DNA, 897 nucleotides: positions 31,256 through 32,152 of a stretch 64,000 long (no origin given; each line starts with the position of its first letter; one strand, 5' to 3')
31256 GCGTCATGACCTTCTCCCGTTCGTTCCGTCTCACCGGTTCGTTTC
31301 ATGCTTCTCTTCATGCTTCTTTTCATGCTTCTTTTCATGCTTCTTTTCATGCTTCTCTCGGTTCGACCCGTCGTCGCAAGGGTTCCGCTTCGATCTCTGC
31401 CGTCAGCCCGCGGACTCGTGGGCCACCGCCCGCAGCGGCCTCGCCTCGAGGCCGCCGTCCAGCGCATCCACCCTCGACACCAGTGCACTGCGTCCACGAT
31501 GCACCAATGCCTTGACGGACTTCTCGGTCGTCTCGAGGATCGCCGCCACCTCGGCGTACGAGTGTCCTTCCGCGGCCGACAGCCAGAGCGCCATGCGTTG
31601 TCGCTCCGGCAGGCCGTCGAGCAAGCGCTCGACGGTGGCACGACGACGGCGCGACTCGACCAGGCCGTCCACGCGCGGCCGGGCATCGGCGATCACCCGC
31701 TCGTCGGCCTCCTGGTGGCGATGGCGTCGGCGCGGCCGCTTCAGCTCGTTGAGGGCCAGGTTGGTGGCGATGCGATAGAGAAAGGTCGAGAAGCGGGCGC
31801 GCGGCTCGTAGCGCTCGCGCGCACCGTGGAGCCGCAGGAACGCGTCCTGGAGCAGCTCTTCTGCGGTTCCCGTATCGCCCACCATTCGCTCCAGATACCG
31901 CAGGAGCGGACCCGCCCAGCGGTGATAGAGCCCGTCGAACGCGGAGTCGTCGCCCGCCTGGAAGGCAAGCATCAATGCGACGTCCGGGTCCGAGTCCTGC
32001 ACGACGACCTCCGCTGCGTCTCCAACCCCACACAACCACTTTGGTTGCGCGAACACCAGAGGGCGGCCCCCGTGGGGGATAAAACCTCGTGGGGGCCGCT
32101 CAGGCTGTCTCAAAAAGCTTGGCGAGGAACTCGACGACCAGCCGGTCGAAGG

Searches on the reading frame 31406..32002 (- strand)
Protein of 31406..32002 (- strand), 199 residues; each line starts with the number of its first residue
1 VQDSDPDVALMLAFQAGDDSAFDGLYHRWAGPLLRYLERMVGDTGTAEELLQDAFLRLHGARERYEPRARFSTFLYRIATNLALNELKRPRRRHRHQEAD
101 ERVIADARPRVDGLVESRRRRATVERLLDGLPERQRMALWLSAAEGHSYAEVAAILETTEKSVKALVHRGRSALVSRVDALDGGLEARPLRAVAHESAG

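Call 6: search_protein_families(library=pfam, proteins=[window:31406-32002:-], max_evalue=0.01)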
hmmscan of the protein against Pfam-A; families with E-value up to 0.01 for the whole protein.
seq(199 aa): 7 families
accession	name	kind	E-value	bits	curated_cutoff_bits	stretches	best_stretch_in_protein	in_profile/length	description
PF04542.20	Sigma70_r2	-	3.8e-17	62.3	24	1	25-92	1-70/71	Sigma-70 region 2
PF08281.18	Sigma70_r4_2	-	4.4e-16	58.7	25.7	1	124-174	4-54/54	Sigma-70, region 4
PF04545.22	Sigma70_r4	-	2.8e-07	30.4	24.1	1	127-174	1-48/50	Sigma-70, region 4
PF22233.2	PhyR_sigma-like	-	3.6e-06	27.1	27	1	130-168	3-41/50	Response regulator PhyR, sigma-like domain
PF07638.17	Sigma70_ECF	-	0.0041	17.5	21.1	1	11-165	8-170/185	ECF sigma factor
PF13384.12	HTH_23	-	0.0041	17.3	24.6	0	134-169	5-40/50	Homeodomain-like domain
PF13518.12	HTH_28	-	0.0079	16.7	25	0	134-169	2-35/52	Helix-turn-helix domain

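Call 7: find_encoding_contigs(protein=window:31406-32002:-, flank=3000, max_places=10)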
Protein seq(199 aa) (199 aa): 21 contigs read that carry it; 5 places shown.
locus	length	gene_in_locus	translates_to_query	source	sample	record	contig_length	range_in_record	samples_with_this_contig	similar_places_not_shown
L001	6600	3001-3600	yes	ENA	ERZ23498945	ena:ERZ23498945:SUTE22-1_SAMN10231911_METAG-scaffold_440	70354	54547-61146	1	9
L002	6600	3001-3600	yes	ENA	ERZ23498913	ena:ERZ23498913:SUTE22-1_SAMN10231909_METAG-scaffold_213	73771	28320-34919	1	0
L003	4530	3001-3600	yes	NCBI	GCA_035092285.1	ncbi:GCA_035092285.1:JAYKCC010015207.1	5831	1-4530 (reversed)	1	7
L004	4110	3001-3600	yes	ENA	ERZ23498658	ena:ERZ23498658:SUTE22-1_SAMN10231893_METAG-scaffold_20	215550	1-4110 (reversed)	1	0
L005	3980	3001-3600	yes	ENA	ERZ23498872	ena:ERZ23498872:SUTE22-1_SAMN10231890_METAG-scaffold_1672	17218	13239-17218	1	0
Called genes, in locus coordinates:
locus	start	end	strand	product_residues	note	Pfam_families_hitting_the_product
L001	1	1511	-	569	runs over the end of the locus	PF13424:TPR_12 (faint), PF13431:TPR_17 (faint), PF00515:TPR_1 (weak), PF07719:TPR_2 (faint), PF13181:TPR_8 (faint), PF13414:TPR_11 (weak), PF13432:TPR_16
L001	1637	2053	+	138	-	-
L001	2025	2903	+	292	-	PF00561:Abhydrolase_1, PF12697:Abhydrolase_6, PF12146:Hydrolase_4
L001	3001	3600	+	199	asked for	PF04542:Sigma70_r2, PF08281:Sigma70_r4_2, PF04545:Sigma70_r4 (weak), PF22233:PhyR_sigma-like (weak)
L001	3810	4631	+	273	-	-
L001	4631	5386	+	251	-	-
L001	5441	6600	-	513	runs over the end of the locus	PF22025:ThiI_fer, PF02568:ThiI, PF00581:Rhodanese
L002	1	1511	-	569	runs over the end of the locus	PF13424:TPR_12 (faint), PF13431:TPR_17 (faint), PF00515:TPR_1 (weak), PF07719:TPR_2 (faint), PF13181:TPR_8 (faint), PF13414:TPR_11 (weak), PF13432:TPR_16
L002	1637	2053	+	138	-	-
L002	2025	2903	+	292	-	PF00561:Abhydrolase_1, PF12697:Abhydrolase_6, PF12146:Hydrolase_4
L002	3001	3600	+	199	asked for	PF04542:Sigma70_r2, PF08281:Sigma70_r4_2, PF04545:Sigma70_r4 (weak), PF22233:PhyR_sigma-like (weak)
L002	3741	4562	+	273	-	-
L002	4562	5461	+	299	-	-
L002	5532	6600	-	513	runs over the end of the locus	PF22025:ThiI_fer, PF02568:ThiI, PF00581:Rhodanese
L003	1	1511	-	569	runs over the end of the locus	PF13424:TPR_12 (faint), PF13431:TPR_17 (faint), PF00515:TPR_1 (weak), PF07719:TPR_2 (faint), PF13181:TPR_8 (faint), PF13414:TPR_11 (weak), PF13432:TPR_16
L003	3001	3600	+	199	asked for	PF04542:Sigma70_r2, PF08281:Sigma70_r4_2, PF04545:Sigma70_r4 (weak), PF22233:PhyR_sigma-like (weak)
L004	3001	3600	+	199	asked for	PF04542:Sigma70_r2, PF08281:Sigma70_r4_2, PF04545:Sigma70_r4 (weak), PF22233:PhyR_sigma-like (weak)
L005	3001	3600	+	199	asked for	PF04542:Sigma70_r2, PF08281:Sigma70_r4_2, PF04545:Sigma70_r4 (weak), PF22233:PhyR_sigma-like (weak)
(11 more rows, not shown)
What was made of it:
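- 31403..32002 (-): ECF sigma factor gene, 199 aa, GTG start with GGAGG 5 nt upstream, TGA stop at 31405-31403. This exact 199-aa product is called on 21 public contigs (call 7).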

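Call 10: find_homologous_proteins(query=window:31406-32002:-, max_evalue=1e-20)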
Query seq(199 aa) (199 aa): 3187 proteins with E <= 1e-20 among 5112 candidates; the best 120 are listed.
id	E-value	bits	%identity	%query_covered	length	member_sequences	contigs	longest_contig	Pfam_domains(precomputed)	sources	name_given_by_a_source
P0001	3.2e-122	424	100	100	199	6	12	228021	PF22233.3,PF04545.23,PF04542.21,PF08281.19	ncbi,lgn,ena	-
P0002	1.2e-97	343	82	99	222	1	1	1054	PF22233.3,PF04545.23,PF04542.21,PF08281.19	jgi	-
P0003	5.9e-95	335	82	97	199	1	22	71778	PF22233.3,PF04545.23,PF04542.21,PF08281.19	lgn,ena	-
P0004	5.0e-94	332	81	97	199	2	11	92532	PF22233.3,PF04545.23,PF04542.21,PF08281.19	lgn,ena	-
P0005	1.2e-92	327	85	89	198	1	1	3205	PF22233.3,PF04545.23,PF04542.21,PF08281.19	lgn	-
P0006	7.0e-90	318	82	92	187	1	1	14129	PF22233.3,PF04545.23,PF04542.21,PF08281.19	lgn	-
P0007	7.0e-86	305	82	86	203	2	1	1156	PF07638.18,PF22233.3,PF04545.23,PF04542.21,PF08281.19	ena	-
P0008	1.3e-85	304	75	99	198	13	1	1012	PF22233.3,PF04545.23,PF04542.21,PF08281.19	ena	-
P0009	5.2e-85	302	80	88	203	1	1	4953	PF22233.3,PF04545.23,PF04542.21,PF08281.19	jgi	-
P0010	1.1e-84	301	76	93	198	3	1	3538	PF22233.3,PF04545.23,PF04542.21,PF08281.19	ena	-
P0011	4.0e-83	296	79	88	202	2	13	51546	PF22233.3,PF04545.23,PF04542.21,PF08281.19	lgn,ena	-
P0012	5.2e-83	296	75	95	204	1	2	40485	PF22233.3,PF04545.23,PF04542.21,PF08281.19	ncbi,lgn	-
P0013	3.8e-82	293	80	86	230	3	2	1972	PF22233.3,PF04545.23,PF04542.21,PF08281.19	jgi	-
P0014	1.0e-80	288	77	90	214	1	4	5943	PF07638.18,PF22233.3,PF04545.23,PF04542.21,PF08281.19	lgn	-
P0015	4.1e-80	286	70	92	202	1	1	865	PF22233.3,PF04545.23,PF04542.21,PF08281.19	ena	-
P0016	1.8e-79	284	76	88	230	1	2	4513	PF22233.3,PF04545.23,PF04542.21,PF08281.19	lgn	-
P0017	1.9e-78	281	81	83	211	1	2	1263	PF07638.18,PF22233.3,PF04545.23,PF04542.21,PF08281.19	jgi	jgi:RNA polymerase sigma-70 factor (ECF subfamily)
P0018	5.9e-78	279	69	92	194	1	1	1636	PF07638.18,PF22233.3,PF04545.23,PF04542.21,PF08281.19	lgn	-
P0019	1.5e-77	278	74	89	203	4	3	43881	PF22233.3,PF04545.23,PF04542.21,PF08281.19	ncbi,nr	ncbi:MAG: sigma-70 family RNA polymerase sigma factor [Deltaproteobacteria bacterium]|nr:sigma-70 fa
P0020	7.9e-77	276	72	92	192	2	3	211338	PF22233.3,PF04545.23,PF04542.21,PF08281.19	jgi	jgi:RNA polymerase sigma-70 factor (ECF subfamily)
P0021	2.2e-76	274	68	92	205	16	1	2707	PF22233.3,PF04545.23,PF04542.21,PF08281.19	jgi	jgi:RNA polymerase sigma-70 factor (ECF subfamily)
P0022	2.8e-76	274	75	89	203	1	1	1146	PF04545.23,PF04542.21,PF08281.19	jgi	-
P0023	7.5e-76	272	74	89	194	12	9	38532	PF22233.3,PF04545.23,PF04542.21,PF08281.19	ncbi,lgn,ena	-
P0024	1.0e-75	272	70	96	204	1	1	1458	PF22233.3,PF04545.23,PF04542.21,PF08281.19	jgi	-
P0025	1.7e-75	271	68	92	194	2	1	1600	PF07638.18,PF22233.3,PF04545.23,PF04542.21,PF08281.19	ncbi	-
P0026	1.9e-75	271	68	90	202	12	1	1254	PF22233.3,PF04545.23,PF04542.21,PF08281.19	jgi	jgi:RNA polymerase sigma-70 factor (ECF subfamily)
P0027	2.7e-75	271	68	92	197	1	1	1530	PF22233.3,PF04545.23,PF04542.21,PF08281.19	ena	-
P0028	3.7e-75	270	68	92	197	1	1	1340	PF22233.3,PF04545.23,PF04542.21,PF08281.19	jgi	-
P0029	3.8e-75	270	74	89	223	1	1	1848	PF22233.3,PF04545.23,PF04542.21,PF08281.19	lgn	-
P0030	6.5e-75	269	72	96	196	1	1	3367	PF22233.3,PF04545.23,PF04542.21,PF08281.19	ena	-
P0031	7.2e-75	269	68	92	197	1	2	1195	PF07638.18,PF22233.3,PF04545.23,PF04542.21,PF08281.19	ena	-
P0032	9.1e-75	269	68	97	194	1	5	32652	PF22233.3,PF04545.23,PF04542.21,PF08281.19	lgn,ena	-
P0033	1.6e-74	268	67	92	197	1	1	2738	PF07638.18,PF22233.3,PF04545.23,PF04542.21,PF08281.19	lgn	-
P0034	1.6e-74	268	69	92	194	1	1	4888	PF22233.3,PF04545.23,PF04542.21,PF08281.19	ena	-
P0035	1.6e-74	268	70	89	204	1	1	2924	PF07638.18,PF22233.3,PF04545.23,PF04542.21,PF08281.19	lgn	-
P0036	3.2e-74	267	71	89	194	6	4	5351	PF22233.3,PF04545.23,PF04542.21,PF08281.19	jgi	-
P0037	4.3e-74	267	68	97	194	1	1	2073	PF07638.18,PF22233.3,PF04545.23,PF04542.21,PF08281.19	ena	-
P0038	5.4e-74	266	68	97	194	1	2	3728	PF07638.18,PF22233.3,PF04545.23,PF04542.21,PF08281.19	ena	-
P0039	1.0e-73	265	67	97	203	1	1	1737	PF07638.18,PF22233.3,PF04545.23,PF04542.21,PF08281.19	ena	-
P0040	1.0e-73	265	67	97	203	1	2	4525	PF07638.18,PF22233.3,PF04545.23,PF04542.21,PF08281.19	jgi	-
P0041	1.1e-73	265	72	89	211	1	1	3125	PF04545.23,PF04542.21,PF08281.19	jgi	jgi:RNA polymerase sigma-70 factor (ECF subfamily)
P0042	1.6e-73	265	68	97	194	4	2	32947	PF07638.18,PF22233.3,PF04545.23,PF04542.21,PF08281.19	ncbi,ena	-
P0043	1.8e-73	265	66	90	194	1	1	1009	PF07638.18,PF22233.3,PF04545.23,PF04542.21,PF08281.19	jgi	jgi:RNA polymerase sigma-70 factor (ECF subfamily)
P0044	2.1e-73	264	64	97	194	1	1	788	PF07638.18,PF22233.3,PF04545.23,PF04542.21,PF08281.19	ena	-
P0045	3.0e-73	264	67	92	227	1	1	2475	PF07638.18,PF04545.23,PF04542.21,PF08281.19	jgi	jgi:RNA polymerase sigma-70 factor (ECF subfamily)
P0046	4.0e-73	264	67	97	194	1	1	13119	PF07638.18,PF22233.3,PF04545.23,PF04542.21,PF08281.19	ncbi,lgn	-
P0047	4.5e-73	263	67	97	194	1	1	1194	PF07638.18,PF22233.3,PF04545.23,PF04542.21,PF08281.19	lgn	-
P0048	7.4e-73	263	66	97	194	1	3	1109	PF22233.3,PF04545.23,PF04542.21,PF08281.19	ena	-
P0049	7.7e-73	263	66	97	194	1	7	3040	PF22233.3,PF04545.23,PF04542.21,PF08281.19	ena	-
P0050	1.1e-72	262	68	97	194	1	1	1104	PF07638.18,PF22233.3,PF04545.23,PF04542.21,PF08281.19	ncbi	-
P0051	1.2e-72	262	64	97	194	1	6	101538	PF07638.18,PF22233.3,PF04545.23,PF04542.21,PF08281.19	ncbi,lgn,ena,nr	ncbi:MAG: hypothetical protein CL917_13605 [Deltaproteobacteria bacterium]|nr:hypothetical protein [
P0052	1.3e-72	262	64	97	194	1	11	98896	PF07638.18,PF22233.3,PF04545.23,PF04542.21,PF08281.19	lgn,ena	-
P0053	1.3e-72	262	64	97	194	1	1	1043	PF07638.18,PF22233.3,PF04545.23,PF04542.21,PF08281.19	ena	-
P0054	1.5e-72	262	65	97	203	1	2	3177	PF22233.3,PF04545.23,PF04542.21,PF08281.19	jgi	-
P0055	1.7e-72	261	74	84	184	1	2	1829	PF22233.3,PF04545.23,PF04542.21,PF08281.19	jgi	jgi:RNA polymerase sigma-70 factor (ECF subfamily)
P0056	1.8e-72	261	70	89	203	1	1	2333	PF04545.23,PF04542.21,PF08281.19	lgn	-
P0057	2.0e-72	261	66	91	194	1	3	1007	PF07638.18,PF22233.3,PF04545.23,PF04542.21,PF08281.19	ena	-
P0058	2.1e-72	261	68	94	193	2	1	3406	PF22233.3,PF04545.23,PF04542.21,PF08281.19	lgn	-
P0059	2.2e-72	261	68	95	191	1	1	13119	PF22233.3,PF04545.23,PF04542.21,PF08281.19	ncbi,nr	ncbi:MAG: sigma-70 family RNA polymerase sigma factor [Myxococcota bacterium]|nr:sigma-70 family RNA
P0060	2.8e-72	261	63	97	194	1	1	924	PF07638.18,PF22233.3,PF04545.23,PF04542.21,PF08281.19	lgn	-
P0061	5.4e-72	260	66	97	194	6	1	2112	PF07638.18,PF22233.3,PF04545.23,PF04542.21,PF08281.19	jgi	-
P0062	8.2e-72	259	63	97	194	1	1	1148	PF22233.3,PF04545.23,PF04542.21,PF08281.19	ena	-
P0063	8.6e-72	259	68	92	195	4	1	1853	PF22233.3,PF04545.23,PF04542.21,PF08281.19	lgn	-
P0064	1.0e-71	259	68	92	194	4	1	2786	PF22233.3,PF04545.23,PF04542.21,PF08281.19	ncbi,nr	ncbi:MAG: sigma-70 family RNA polymerase sigma factor [Myxococcota bacterium]|nr:sigma-70 family RNA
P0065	2.1e-71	258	69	94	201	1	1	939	PF22233.3,PF04545.23,PF04542.21,PF08281.19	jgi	jgi:RNA polymerase sigma-70 factor (ECF subfamily)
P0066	3.1e-71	257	71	84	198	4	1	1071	PF22233.3,PF04545.23,PF04542.21,PF08281.19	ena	-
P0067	6.3e-71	256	66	96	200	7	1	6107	PF04545.23,PF04542.21,PF08281.19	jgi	jgi:RNA polymerase sigma-70 factor (ECF subfamily)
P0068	8.9e-71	256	64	97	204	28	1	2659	PF22233.3,PF04545.23,PF04542.21,PF08281.19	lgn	-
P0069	8.0e-70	253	65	92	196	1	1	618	PF04545.23,PF04542.21,PF08281.19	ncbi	-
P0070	1.5e-69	252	72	87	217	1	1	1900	PF22233.3,PF04545.23,PF04542.21,PF08281.19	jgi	jgi:RNA polymerase sigma-70 factor (ECF subfamily)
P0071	2.5e-69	251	66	92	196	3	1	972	PF04545.23,PF04542.21,PF08281.19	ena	-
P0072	2.5e-69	251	67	92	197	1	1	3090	PF04545.23,PF04542.21,PF08281.19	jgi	-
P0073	2.9e-69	251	67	90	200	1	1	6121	PF04545.23,PF04542.21,PF08281.19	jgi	-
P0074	5.2e-69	250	69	89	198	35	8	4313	PF22233.3,PF04545.23,PF04542.21,PF08281.19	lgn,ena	-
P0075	5.6e-69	250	68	89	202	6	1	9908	PF07638.18,PF22233.3,PF04545.23,PF04542.21,PF08281.19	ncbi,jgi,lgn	-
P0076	6.0e-69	250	67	96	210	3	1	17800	PF04545.23,PF04542.21,PF08281.19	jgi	jgi:RNA polymerase sigma-70 factor (ECF subfamily)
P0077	6.7e-69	250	65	96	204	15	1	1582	PF22233.3,PF04545.23,PF04542.21,PF08281.19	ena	-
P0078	2.6e-68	248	67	89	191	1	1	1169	PF22233.3,PF04545.23,PF04542.21,PF08281.19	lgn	-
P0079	7.4e-68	246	67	90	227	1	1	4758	PF07638.18,PF22233.3,PF04545.23,PF04542.21,PF08281.19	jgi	-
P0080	3.2e-67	244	66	90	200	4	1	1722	PF22233.3,PF04545.23,PF04542.21,PF08281.19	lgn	-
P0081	7.5e-67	243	63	92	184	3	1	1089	PF07638.18,PF22233.3,PF04545.23,PF04542.21,PF08281.19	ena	-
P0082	7.9e-67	243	68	87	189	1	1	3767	PF07638.18,PF22233.3,PF04545.23,PF04542.21,PF08281.19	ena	-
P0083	1.5e-66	242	68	87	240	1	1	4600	PF22233.3,PF04545.23,PF04542.21,PF08281.19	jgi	jgi:RNA polymerase sigma-70 factor (ECF subfamily)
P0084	1.6e-66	242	66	92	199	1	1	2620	PF07638.18,PF22233.3,PF04545.23,PF04542.21,PF08281.19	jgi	-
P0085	1.9e-66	242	63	94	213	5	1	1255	PF22233.3,PF04545.23,PF04542.21,PF08281.19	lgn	-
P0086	2.1e-66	242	68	89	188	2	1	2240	PF07638.18,PF22233.3,PF04545.23,PF04542.21,PF08281.19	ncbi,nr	ncbi:MAG: RNA polymerase sigma factor [Myxococcales bacterium]|nr:RNA polymerase sigma factor [Myxoc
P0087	2.6e-66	241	66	95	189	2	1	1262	PF13384.13,PF22233.3,PF04545.23,PF04542.21,PF08281.19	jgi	jgi:RNA polymerase sigma-70 factor (ECF subfamily)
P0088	2.8e-66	241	67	89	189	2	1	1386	PF22233.3,PF04545.23,PF04542.21,PF08281.19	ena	-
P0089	3.3e-66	241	68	89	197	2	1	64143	PF07638.18,PF22233.3,PF04545.23,PF04542.21,PF08281.19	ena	-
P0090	3.9e-66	241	66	89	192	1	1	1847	PF04545.23,PF04542.21,PF08281.19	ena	-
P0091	7.0e-66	240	67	89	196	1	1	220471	PF04545.23,PF04542.21,PF08281.19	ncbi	-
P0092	7.3e-66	240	61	97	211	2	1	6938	PF22233.3,PF04545.23,PF04542.21,PF08281.19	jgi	jgi:RNA polymerase sigma-70 factor (ECF subfamily)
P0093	7.5e-66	240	65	90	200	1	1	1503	PF07638.18,PF22233.3,PF04545.23,PF04542.21,PF08281.19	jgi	jgi:RNA polymerase sigma-70 factor (ECF subfamily)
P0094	8.0e-66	240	68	82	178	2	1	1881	PF22233.3,PF04545.23,PF04542.21,PF08281.19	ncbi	ncbi:MAG: RNA polymerase sigma factor, partial [Myxococcota bacterium]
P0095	1.1e-65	239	64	98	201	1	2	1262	PF07638.18,PF22233.3,PF04545.23,PF04542.21,PF08281.19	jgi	jgi:RNA polymerase sigma-70 factor (ECF subfamily)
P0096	1.4e-65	239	67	87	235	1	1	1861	PF22233.3,PF04545.23,PF04542.21,PF08281.19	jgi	jgi:RNA polymerase sigma-70 factor (ECF subfamily)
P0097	3.2e-65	238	67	87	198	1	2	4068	PF07638.18,PF22233.3,PF04545.23,PF04542.21,PF08281.19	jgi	-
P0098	3.2e-65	238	65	88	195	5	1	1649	PF07638.18,PF22233.3,PF04545.23,PF04542.21,PF08281.19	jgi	-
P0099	9.0e-65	236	66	88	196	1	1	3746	PF07638.18,PF22233.3,PF04545.23,PF04542.21,PF08281.19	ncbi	-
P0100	1.5e-64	236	68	86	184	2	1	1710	PF07638.18,PF22233.3,PF04545.23,PF04542.21,PF08281.19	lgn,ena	-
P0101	1.6e-64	235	65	89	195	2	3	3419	PF07638.18,PF22233.3,PF04545.23,PF04542.21,PF08281.19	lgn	-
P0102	1.8e-64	235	68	87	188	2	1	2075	PF07638.18,PF22233.3,PF04545.23,PF04542.21,PF08281.19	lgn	-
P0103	2.0e-64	235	63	93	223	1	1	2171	PF22233.3,PF04545.23,PF04542.21,PF08281.19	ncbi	-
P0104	2.6e-64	235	68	85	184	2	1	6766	PF07638.18,PF22233.3,PF04545.23,PF04542.21,PF08281.19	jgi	jgi:RNA polymerase sigma-70 factor (ECF subfamily)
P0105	3.8e-64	234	66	87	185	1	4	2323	PF07638.18,PF22233.3,PF04545.23,PF04542.21,PF08281.19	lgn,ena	-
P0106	1.1e-63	233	64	89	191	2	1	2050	PF07638.18,PF22233.3,PF04545.23,PF04542.21,PF08281.19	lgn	-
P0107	1.3e-63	233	63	89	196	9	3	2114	PF07638.18,PF22233.3,PF04545.23,PF04542.21,PF08281.19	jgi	-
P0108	1.8e-63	232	67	86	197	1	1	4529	PF07638.18,PF22233.3,PF04545.23,PF04542.21,PF08281.19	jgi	jgi:RNA polymerase sigma-70 factor (ECF subfamily)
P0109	1.8e-63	232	63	92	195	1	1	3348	PF13384.13,PF07638.18,PF22233.3,PF04545.23,PF04542.21,PF08281.19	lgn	-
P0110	2.0e-63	232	60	94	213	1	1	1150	PF22233.3,PF04545.23,PF04542.21,PF08281.19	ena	-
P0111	3.0e-63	231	67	85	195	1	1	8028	PF07638.18,PF22233.3,PF04545.23,PF04542.21,PF08281.19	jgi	-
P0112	3.6e-63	231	65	87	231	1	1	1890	PF07638.18,PF22233.3,PF04545.23,PF04542.21,PF08281.19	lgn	-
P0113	5.0e-63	231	66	86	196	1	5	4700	PF07638.18,PF22233.3,PF04545.23,PF04542.21,PF08281.19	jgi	jgi:RNA polymerase sigma-70 factor (ECF subfamily)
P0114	1.0e-62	230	64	90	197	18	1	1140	PF07638.18,PF22233.3,PF04545.23,PF04542.21,PF08281.19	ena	-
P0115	1.2e-62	229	63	94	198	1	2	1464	PF07638.18,PF22233.3,PF04545.23,PF04542.21,PF08281.19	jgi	jgi:RNA polymerase sigma-70 factor (ECF subfamily)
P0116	1.5e-62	229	61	92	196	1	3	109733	PF07638.18,PF22233.3,PF04545.23,PF04542.21,PF08281.19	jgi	jgi:RNA polymerase sigma-70 factor (ECF subfamily)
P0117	1.7e-62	229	63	89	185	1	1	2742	PF16509.12,PF07638.18,PF22233.3,PF04545.23,PF04542.21,PF08281.19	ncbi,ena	-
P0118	1.8e-62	229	64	89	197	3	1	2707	PF07638.18,PF22233.3,PF04545.23,PF04542.21,PF08281.19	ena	-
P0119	1.8e-62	229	68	86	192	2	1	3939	PF22233.3,PF04545.23,PF04542.21,PF08281.19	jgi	jgi:RNA polymerase sigma-70 factor (ECF subfamily)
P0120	1.9e-62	229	63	92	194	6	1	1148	PF07638.18,PF22233.3,PF04545.23,PF04542.21,PF08281.19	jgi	jgi:RNA polymerase sigma-70 factor (ECF subfamily)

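Call 11: find_encoding_contigs(protein=P0003, flank=2500, max_places=10)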
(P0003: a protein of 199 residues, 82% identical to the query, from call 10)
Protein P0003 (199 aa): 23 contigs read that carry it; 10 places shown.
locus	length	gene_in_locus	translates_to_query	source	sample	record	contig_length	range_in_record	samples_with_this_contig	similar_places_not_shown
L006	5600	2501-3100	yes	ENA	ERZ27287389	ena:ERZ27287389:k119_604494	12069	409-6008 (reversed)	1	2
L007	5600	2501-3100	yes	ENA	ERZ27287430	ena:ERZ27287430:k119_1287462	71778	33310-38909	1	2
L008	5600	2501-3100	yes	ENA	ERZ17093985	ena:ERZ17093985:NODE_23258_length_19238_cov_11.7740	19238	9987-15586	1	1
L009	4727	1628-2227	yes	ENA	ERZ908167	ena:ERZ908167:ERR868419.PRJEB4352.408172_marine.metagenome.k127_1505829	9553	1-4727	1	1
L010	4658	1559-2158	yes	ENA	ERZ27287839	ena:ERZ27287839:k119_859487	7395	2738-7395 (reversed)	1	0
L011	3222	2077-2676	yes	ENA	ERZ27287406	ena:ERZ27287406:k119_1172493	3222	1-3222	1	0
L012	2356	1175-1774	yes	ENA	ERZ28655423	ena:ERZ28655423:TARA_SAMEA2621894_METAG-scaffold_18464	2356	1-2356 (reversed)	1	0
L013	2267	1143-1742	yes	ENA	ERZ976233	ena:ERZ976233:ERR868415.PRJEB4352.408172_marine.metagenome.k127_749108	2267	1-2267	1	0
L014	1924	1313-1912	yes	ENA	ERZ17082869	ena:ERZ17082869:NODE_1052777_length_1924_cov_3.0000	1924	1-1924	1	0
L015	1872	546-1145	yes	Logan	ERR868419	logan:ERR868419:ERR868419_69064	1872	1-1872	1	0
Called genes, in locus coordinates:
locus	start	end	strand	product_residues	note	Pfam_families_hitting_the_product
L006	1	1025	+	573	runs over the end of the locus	PF25145:NfeD1b_N (faint), PF01343:Peptidase_S49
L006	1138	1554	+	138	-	-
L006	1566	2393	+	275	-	PF12697:Abhydrolase_6, PF00561:Abhydrolase_1, PF12146:Hydrolase_4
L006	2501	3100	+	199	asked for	PF04542:Sigma70_r2, PF08281:Sigma70_r4_2, PF04545:Sigma70_r4 (weak), PF22233:PhyR_sigma-like (weak)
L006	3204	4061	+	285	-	-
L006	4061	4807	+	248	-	-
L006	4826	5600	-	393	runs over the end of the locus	?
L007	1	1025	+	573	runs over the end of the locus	PF25145:NfeD1b_N (faint), PF01343:Peptidase_S49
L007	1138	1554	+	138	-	-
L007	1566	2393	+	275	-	PF12697:Abhydrolase_6, PF00561:Abhydrolase_1, PF12146:Hydrolase_4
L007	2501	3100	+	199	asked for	PF04542:Sigma70_r2, PF08281:Sigma70_r4_2, PF04545:Sigma70_r4 (weak), PF22233:PhyR_sigma-like (weak)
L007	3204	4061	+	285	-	-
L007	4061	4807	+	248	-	-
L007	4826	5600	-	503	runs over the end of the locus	PF22025:ThiI_fer, PF06508:QueC (faint), PF02926:THUMP, PF02568:ThiI, PF00581:Rhodanese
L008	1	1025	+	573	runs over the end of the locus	PF25145:NfeD1b_N (faint), PF01343:Peptidase_S49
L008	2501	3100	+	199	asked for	PF04542:Sigma70_r2, PF08281:Sigma70_r4_2, PF04545:Sigma70_r4 (weak), PF22233:PhyR_sigma-like (weak)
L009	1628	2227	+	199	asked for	PF04542:Sigma70_r2, PF08281:Sigma70_r4_2, PF04545:Sigma70_r4 (weak), PF22233:PhyR_sigma-like (weak)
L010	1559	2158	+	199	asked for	PF04542:Sigma70_r2, PF08281:Sigma70_r4_2, PF04545:Sigma70_r4 (weak), PF22233:PhyR_sigma-like (weak)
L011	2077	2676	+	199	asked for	PF04542:Sigma70_r2, PF08281:Sigma70_r4_2, PF04545:Sigma70_r4 (weak), PF22233:PhyR_sigma-like (weak)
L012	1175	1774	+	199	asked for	PF04542:Sigma70_r2, PF08281:Sigma70_r4_2, PF04545:Sigma70_r4 (weak), PF22233:PhyR_sigma-like (weak)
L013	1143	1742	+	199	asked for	PF04542:Sigma70_r2, PF08281:Sigma70_r4_2, PF04545:Sigma70_r4 (weak), PF22233:PhyR_sigma-like (weak)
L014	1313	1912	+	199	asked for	PF04542:Sigma70_r2, PF08281:Sigma70_r4_2, PF04545:Sigma70_r4 (weak), PF22233:PhyR_sigma-like (weak)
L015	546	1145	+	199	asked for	PF04542:Sigma70_r2, PF08281:Sigma70_r4_2, PF04545:Sigma70_r4 (weak), PF22233:PhyR_sigma-like (weak)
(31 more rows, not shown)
